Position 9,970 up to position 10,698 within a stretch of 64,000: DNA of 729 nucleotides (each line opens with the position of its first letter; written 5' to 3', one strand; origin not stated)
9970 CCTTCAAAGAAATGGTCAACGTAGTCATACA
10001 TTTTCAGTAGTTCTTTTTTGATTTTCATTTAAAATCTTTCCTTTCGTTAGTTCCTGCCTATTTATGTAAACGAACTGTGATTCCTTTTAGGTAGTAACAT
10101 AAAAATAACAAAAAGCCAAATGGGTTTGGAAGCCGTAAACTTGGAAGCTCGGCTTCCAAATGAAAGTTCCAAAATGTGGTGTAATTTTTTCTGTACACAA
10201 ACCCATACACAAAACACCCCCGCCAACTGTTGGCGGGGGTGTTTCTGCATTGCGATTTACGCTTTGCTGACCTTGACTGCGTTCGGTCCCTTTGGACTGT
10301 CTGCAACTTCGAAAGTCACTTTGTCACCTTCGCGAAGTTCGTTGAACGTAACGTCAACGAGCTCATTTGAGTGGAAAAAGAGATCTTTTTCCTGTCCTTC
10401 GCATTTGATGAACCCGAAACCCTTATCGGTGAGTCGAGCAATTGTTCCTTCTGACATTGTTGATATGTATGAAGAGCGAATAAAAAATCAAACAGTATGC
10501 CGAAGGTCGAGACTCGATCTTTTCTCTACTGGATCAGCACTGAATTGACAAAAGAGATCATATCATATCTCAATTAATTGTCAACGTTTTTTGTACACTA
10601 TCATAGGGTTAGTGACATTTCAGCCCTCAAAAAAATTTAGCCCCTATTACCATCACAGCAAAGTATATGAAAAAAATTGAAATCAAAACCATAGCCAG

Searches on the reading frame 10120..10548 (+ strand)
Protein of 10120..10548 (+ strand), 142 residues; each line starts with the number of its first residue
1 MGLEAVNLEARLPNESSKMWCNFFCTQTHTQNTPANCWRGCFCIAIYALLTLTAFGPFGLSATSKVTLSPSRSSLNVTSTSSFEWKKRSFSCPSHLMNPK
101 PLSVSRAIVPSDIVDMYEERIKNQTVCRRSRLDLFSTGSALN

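Call 44: search_protein_families(library=pfam, proteins=[window:10120-10548:+], max_evalue=0.01)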
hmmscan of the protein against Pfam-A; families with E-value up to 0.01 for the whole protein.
window:10120-10548:+ (142 aa): 0 families
